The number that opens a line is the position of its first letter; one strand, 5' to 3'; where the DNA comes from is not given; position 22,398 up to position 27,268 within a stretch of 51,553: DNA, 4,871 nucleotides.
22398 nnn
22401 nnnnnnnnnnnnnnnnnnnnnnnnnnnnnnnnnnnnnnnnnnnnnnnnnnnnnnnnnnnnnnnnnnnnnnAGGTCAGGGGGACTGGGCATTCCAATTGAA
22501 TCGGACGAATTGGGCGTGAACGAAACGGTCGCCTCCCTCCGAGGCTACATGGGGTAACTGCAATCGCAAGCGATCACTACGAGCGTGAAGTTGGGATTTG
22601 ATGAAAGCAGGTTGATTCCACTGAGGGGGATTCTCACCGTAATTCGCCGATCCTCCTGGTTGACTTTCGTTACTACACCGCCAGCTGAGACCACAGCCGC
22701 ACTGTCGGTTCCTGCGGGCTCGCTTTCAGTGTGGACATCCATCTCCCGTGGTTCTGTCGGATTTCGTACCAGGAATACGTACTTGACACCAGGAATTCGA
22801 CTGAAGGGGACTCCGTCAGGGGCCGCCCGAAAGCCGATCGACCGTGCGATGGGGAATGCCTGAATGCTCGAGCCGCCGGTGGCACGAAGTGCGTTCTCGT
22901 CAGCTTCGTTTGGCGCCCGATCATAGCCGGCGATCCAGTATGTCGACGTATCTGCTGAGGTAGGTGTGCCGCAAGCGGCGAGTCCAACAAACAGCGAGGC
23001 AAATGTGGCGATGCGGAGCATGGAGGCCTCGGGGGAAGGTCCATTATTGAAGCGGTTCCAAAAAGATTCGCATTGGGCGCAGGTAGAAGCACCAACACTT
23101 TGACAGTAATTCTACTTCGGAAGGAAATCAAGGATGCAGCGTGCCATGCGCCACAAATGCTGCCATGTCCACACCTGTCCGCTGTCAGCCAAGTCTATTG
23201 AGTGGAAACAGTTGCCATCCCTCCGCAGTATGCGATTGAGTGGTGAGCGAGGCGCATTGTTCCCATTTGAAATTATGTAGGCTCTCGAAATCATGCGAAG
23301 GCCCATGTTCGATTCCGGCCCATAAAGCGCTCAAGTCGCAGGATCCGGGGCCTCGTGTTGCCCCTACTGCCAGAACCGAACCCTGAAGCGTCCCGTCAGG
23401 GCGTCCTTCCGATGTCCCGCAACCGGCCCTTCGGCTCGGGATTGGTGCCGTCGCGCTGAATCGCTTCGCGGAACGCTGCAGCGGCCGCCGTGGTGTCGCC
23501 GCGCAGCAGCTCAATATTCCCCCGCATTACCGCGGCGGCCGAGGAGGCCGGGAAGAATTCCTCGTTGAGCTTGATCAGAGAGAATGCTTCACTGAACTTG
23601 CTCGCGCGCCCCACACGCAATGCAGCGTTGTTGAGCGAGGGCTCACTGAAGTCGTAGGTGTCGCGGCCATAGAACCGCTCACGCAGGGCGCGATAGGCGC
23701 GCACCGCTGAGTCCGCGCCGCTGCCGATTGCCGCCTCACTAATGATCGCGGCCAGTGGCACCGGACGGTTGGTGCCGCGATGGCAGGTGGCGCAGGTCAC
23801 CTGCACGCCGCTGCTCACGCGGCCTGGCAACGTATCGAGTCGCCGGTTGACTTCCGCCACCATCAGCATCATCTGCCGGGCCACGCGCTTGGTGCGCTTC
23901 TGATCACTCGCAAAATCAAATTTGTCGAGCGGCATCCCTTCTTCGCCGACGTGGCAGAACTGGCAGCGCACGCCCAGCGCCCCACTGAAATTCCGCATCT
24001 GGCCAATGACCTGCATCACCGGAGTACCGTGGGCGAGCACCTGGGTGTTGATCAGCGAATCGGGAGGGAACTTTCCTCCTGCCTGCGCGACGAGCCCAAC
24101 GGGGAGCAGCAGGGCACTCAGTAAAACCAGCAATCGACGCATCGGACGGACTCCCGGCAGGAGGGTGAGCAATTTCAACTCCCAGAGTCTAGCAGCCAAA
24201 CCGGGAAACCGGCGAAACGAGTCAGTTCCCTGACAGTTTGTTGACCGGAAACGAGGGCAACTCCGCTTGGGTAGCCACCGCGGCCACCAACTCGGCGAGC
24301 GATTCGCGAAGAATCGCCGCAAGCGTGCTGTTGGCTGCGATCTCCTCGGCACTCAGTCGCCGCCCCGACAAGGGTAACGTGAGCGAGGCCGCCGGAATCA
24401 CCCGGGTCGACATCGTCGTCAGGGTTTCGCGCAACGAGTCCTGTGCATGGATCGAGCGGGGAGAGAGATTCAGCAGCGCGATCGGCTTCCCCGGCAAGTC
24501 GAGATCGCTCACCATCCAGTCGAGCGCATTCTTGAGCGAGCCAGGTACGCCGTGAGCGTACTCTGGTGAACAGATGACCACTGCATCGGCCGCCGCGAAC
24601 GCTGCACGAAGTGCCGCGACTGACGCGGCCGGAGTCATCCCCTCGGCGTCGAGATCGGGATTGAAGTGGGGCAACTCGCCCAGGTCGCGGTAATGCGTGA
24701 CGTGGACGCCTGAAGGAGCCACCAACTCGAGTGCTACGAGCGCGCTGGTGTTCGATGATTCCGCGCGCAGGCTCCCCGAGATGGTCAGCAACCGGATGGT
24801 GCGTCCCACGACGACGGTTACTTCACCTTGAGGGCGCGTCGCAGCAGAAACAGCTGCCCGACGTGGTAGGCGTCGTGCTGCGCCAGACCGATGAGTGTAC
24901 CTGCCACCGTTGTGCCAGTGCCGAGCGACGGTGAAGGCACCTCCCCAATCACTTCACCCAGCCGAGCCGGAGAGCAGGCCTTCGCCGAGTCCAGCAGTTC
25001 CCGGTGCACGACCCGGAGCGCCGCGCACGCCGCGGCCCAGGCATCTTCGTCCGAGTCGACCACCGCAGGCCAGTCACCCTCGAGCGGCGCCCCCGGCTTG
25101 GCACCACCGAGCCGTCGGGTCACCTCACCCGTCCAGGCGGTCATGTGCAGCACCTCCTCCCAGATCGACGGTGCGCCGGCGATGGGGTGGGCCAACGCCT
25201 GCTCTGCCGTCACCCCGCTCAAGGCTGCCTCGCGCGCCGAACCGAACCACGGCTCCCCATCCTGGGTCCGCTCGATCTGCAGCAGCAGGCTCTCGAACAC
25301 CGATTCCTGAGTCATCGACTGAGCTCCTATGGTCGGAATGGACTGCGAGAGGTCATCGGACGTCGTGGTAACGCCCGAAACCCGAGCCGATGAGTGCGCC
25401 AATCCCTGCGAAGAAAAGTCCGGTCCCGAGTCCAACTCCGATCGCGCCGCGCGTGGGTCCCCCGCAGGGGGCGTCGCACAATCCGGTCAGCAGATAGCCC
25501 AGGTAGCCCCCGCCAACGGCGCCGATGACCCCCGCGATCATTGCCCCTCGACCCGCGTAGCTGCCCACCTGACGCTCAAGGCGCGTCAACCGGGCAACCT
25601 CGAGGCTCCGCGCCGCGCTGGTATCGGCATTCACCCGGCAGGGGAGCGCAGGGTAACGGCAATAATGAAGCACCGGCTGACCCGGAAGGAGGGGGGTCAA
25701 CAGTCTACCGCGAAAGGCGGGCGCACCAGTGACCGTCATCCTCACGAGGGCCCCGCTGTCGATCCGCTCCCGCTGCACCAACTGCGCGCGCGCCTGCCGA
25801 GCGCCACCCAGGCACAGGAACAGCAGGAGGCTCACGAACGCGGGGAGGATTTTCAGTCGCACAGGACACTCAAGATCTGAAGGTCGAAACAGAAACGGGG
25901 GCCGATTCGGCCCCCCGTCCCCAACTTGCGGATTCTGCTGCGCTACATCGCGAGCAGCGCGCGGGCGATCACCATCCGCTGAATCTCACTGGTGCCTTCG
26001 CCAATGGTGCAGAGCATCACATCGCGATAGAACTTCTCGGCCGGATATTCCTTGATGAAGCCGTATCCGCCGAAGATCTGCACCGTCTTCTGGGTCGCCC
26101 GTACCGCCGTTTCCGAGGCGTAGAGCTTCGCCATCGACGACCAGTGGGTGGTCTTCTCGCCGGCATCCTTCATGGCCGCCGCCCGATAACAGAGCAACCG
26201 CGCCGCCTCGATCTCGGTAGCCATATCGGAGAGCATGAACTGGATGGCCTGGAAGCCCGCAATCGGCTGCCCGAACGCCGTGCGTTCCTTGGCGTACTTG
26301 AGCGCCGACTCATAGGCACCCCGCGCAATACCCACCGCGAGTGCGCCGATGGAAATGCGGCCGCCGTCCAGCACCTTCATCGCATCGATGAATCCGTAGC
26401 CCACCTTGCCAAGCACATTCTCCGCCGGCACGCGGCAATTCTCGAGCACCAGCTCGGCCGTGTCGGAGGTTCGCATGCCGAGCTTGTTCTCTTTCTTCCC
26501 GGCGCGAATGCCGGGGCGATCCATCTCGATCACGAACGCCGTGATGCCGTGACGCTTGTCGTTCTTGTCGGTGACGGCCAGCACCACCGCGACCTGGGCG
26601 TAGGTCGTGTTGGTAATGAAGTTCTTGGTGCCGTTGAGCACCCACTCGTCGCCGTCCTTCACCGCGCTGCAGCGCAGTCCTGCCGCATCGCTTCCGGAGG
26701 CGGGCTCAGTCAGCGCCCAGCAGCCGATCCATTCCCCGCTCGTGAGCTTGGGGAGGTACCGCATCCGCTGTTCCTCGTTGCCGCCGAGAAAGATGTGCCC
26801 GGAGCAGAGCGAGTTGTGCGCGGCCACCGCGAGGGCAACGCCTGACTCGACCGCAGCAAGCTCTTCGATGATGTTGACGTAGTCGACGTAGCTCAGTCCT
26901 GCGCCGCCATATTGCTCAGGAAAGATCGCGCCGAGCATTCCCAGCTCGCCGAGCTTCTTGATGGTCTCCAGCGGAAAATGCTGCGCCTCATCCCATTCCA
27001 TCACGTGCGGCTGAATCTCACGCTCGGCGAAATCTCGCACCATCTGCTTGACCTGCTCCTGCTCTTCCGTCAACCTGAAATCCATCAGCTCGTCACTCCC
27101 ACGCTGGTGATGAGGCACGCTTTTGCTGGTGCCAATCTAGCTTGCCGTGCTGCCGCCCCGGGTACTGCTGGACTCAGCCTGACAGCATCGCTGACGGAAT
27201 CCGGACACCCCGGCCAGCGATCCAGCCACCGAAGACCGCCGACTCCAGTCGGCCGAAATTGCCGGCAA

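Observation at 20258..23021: Subtilase lipoprotein bracketed by two paralogous, free-standing double I9/propeptide-like lipoproteins: candidate undescribed surface protease control module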

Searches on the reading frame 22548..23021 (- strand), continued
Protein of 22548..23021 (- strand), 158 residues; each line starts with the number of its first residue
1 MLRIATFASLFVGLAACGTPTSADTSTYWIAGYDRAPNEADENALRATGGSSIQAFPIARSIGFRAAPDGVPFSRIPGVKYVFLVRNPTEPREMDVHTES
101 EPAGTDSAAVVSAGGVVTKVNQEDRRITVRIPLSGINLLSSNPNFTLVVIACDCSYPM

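Call 82: fold_search(model_id=the predicted structure, library=pdb)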
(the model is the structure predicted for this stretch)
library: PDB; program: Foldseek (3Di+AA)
matches with E <= 10: 1106; with E <= 0.001: 0
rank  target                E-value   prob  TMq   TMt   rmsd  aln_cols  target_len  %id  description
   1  6gx6_A                1.6e-03  0.87  0.28  0.26  11.1       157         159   14  Crystal structure of IMP3 RRM12 in complex with RNA (ACAC) (released 2018-09-05)
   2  2hmf_A                1.8e-03  0.98  0.34  0.12  11.6       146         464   12  Structure of a Threonine Sensitive Aspartokinase from Methanococcus jannaschii Complexed with Mg-ADP and Aspartate (released 2006-10-17)
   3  6fqr_A                1.9e-03  0.87  0.28  0.26  11.7       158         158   13  Crystal structure of IMP3 RRM12 in complex with RNA (CCCC) (released 2018-09-05)
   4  7uk1_B                2.6e-03  0.91  0.31  0.20  12.8       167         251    8  Complex Structure of Human Polypyrimidine Splicing Factor (PSF/SFPQ) with Murine Virus-like 30S Transcript-1 (VS30-1)  (released 2022-09-21)
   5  3c1n_D                2.9e-03  0.90  0.29  0.12  11.2       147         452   14  Crystal Structure of Allosteric Inhibition Threonine-sensitive Aspartokinase from Methanococcus jannaschii with L-thre (released 2008-03-25)
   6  7vsj_A                2.9e-03  0.84  0.29  0.27  11.6       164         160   14  Crystal structure of MmIMP3-RRM12 in complex with 9-mer RNA (released 2022-11-02)
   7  3c1m_C                3.1e-03  0.96  0.32  0.12  11.6       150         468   11  Cyrstal Structure of threonine-sensitive aspartokinase from Methanococcus jannaschii with MgAMP-PNP and L-aspartate (released 2008-03-25)
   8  3sde_B                3.9e-03  0.92  0.35  0.23  11.1       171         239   10  Crystal structure of a paraspeckle-protein heterodimer, PSPC1/NONO (released 2012-03-14)
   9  5ifm_H                4.2e-03  0.85  0.32  0.20  13.0       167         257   10  Human NONO (p54nrb) Homodimer (released 2016-11-09)
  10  2f1f_A                4.5e-03  0.80  0.29  0.26  11.1       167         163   12  Crystal structure of the regulatory subunit of acetohydroxyacid synthase isozyme III from E. coli (released 2006-01-24)
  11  5ifn_B                4.7e-03  0.85  0.32  0.20  13.2       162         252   12  Human PSPC1 Homodimer (released 2017-08-09)
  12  2zho_B                4.7e-03  0.80  0.28  0.27  11.0       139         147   15  Crystal structure of the regulatory subunit of aspartate kinase from Thermus thermophilus (ligand free form) (released 2009-02-17)
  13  9qxz_E                5.0e-03  0.84  0.32  0.20  14.1       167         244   12  Structure of human NONO bound to (R)-SKBG-1 in p212121 (released 2025-12-17)
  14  3ab4_B                5.4e-03  0.87  0.30  0.28  11.1       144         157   11  Crystal structure of feedback inhibition resistant mutant of aspartate kinase from Corynebacterium glutamicum in compl (released 2010-06-23)
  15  6owj_B                5.4e-03  0.87  0.33  0.21  13.3       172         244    8  Zn-mediated polymerization of human SFPQ (released 2020-02-05)
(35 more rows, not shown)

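Call 96: search_protein_families(library=pfam, max_evalue=0.1, proteins=[L002:8630-9196:+, L002:9178-9780:+, L010:2524-2982:+, L010:1811-2446:+, L010:1213-1845:+, L003:3286-3666:+])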
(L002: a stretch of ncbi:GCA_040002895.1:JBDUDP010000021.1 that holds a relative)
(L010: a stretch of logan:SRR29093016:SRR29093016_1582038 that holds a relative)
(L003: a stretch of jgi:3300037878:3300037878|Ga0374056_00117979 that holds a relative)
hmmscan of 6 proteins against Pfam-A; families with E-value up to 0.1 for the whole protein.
L002:8630-9196:+ (189 aa): 0 families

L002:9178-9780:+ (201 aa): 0 families

L010:2524-2982:+ (153 aa): 0 families

L010:1811-2446:+ (212 aa): 1 family
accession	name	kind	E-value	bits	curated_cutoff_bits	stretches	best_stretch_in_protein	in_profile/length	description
PF00156.33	Pribosyltran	-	4.4e-05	23.3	26.3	1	116-197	43-116/158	Phosphoribosyl transferase domain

L010:1213-1845:+ (211 aa): 0 families

L003:3286-3666:+ (127 aa): 1 family
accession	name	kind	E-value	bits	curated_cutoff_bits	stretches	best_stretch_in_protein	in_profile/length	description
PF13620.12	CarboxypepD_reg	-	0.033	15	32.3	1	84-110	46-72/82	Carboxypeptidase regulatory-like domain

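Call 100: find_related_loci(query=A10, collection=metagenome_contigs, flank=4000)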
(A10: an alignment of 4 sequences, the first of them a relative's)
Query A10 (158 aa) in metagenome_contigs; peptide patterns used: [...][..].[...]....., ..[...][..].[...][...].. (x = any residue, [..] = any of these).
278 stretches matched a pattern; 3 encode a relative of the query (tblastn E <= 1e-3); 3 distinct loci.
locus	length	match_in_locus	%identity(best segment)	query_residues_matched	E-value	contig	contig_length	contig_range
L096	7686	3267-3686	43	18-157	2e-28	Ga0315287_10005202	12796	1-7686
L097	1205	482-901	43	18-157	6e-29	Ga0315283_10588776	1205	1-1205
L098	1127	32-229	30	84-153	6e-6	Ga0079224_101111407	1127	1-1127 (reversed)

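Call 103: search_protein_families(library=pfam, max_evalue=0.01, proteins=[L096:123-2039:+, L096:2211-3017:+, L096:2274-3140:-, L096:4178-5194:-, L096:5197-6270:-, L096:5215-6297:+, L096:5775-7634:-, L098:5-1048:+])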
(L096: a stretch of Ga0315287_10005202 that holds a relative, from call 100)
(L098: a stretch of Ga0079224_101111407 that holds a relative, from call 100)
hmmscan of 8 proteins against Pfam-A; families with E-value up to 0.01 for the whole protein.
L096:123-2039:+ (639 aa): 2 families
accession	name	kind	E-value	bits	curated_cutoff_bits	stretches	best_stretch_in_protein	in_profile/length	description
PF04389.22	Peptidase_M28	-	1.2e-30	107.1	21.3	1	400-632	1-192/193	Peptidase family M28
PF01546.33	Peptidase_M20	-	0.00099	19.5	24.6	1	417-473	2-76/206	Peptidase family M20/M25/M40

L096:2211-3017:+ (269 aa): 0 families

L096:2274-3140:- (288 aa): 0 families

L096:4178-5194:- (338 aa): 4 families
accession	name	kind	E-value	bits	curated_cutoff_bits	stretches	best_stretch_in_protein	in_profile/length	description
PF08240.17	ADH_N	-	7.8e-30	103.6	23.5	1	24-135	1-104/104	Alcohol dehydrogenase GroES-like domain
PF00107.32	ADH_zinc_N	-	2e-29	102.6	31.8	1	177-301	4-128/129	Zinc-binding dehydrogenase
PF13602.12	ADH_zinc_N_2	-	1.6e-16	61.8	27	1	206-336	1-134/134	Zinc-binding dehydrogenase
PF19922.4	bpX6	-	0.0054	17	27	1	150-231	77-157/170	MoxR-vWA-beta-propeller ternary system domain bpX6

L096:5197-6270:- (357 aa): 1 family
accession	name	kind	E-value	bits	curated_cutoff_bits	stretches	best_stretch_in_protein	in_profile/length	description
PF01008.23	IF-2B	-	4.8e-74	249.5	22.4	1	49-353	2-280/280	Initiation factor 2 subunit family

L096:5215-6297:+ (361 aa): 0 families

L096:5775-7634:- (619 aa): 0 families

L098:5-1048:+ (348 aa): 2 families
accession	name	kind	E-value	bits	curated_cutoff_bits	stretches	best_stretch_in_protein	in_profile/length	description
PF03786.19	UxuA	-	2.2e-44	152.1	23.7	2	158-316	169-325/352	D-mannonate dehydratase (UxuA)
PF01261.30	AP_endonuc_2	-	1.5e-17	64.6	31.1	1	86-308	21-228/249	Xylose isomerase-like TIM barrel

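Call 105: search_protein_families(library=padloc, max_evalue=0.01, proteins=[window:22548-23021:-])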
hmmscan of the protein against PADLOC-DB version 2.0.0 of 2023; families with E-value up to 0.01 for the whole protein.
window:22548-23021:- (158 aa): 0 families

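Call 110: search_protein_families(library=pfam, max_evalue=0.01, proteins=[L009:2949-3374:-])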
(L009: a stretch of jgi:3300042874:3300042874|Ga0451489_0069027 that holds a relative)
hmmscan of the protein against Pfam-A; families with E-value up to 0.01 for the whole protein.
L009:2949-3374:- (141 aa): 1 family
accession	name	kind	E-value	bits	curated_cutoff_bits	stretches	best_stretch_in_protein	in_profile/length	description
PF00872.24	Transposase_mut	-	2.5e-27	96.2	21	1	1-122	255-376/379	Transposase, Mutator family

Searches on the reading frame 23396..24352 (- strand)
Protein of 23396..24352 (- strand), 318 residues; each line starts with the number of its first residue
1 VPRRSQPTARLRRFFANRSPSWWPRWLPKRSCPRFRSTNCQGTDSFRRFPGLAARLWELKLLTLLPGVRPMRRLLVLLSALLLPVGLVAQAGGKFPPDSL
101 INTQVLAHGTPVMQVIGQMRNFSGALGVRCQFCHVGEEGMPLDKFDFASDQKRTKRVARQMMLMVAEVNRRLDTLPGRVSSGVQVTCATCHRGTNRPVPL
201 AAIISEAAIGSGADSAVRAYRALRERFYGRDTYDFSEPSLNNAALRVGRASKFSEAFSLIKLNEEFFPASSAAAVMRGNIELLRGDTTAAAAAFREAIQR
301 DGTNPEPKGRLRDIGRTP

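Call 18: search_protein_families(library=pfam, max_evalue=0.01, proteins=[window:23396-24352:-])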
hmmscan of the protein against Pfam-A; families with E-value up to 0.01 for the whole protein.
window:23396-24352:- (318 aa): 3 families
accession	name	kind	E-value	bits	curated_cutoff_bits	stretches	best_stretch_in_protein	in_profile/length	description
PF02276.23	CytoC_RC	-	1.6e-11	44.6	22.4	1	130-198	84-140/310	Photosynthetic reaction centre cytochrome C subunit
PF13432.12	TPR_16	-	0.00017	22.4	32.7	1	260-305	24-65/65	Tetratricopeptide repeat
PF13428.12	TPR_14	-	0.0091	17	23.5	0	273-306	3-36/44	Tetratricopeptide repeat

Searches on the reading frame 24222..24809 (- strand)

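Call 18: search_protein_families(library=pfam, max_evalue=0.01, proteins=[window:24222-24809:-])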
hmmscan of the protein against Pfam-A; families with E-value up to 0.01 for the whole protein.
window:24222-24809:- (195 aa): 2 families
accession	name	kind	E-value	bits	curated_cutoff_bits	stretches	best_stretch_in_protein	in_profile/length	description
PF03358.20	FMN_red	-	2e-27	96.1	24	1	6-144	2-146/152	NADPH-dependent FMN reductase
PF02525.22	Flavodoxin_2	-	6.5e-08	33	27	1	6-99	2-103/198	Flavodoxin-like fold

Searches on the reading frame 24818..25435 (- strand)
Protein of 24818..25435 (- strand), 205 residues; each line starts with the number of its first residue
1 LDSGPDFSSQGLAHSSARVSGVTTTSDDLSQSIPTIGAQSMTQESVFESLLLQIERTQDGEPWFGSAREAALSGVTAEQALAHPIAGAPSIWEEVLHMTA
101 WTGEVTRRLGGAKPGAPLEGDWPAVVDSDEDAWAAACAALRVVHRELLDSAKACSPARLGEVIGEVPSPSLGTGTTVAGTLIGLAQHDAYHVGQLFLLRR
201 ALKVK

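Call 18: search_protein_families(library=pfam, max_evalue=0.01, proteins=[window:24818-25435:-])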
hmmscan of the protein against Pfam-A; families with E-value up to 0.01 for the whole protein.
window:24818-25435:- (205 aa): 1 family
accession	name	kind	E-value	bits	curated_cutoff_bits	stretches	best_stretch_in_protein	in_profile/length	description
PF12867.12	DinB_2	-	3e-11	44.3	24.8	1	69-195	10-128/128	DinB superfamily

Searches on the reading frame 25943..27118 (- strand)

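Call 18: search_protein_families(library=pfam, max_evalue=0.01, proteins=[window:25943-27118:-])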
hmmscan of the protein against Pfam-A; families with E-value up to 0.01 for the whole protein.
window:25943-27118:- (391 aa): 5 families
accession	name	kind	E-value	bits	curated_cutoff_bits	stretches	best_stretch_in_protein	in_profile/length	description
PF00441.29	Acyl-CoA_dh_1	-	2.5e-51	174.2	22.4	1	241-389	2-150/150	Acyl-CoA dehydrogenase, C-terminal domain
PF02771.21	Acyl-CoA_dh_N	-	7e-41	139.6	22.9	1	17-129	1-113/113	Acyl-CoA dehydrogenase, N-terminal domain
PF02770.24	Acyl-CoA_dh_M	-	3.2e-26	91.8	33.3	1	133-228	1-97/97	Acyl-CoA dehydrogenase, middle domain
PF08028.16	Acyl-CoA_dh_2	-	2.2e-23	83.4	22.7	1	256-372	2-128/134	Acyl-CoA dehydrogenase, C-terminal domain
PF22924.1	ACOX_C_alpha1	-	0.0001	22.6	27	1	273-389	49-169/169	Acyl-CoA oxidase, C-alpha1 domain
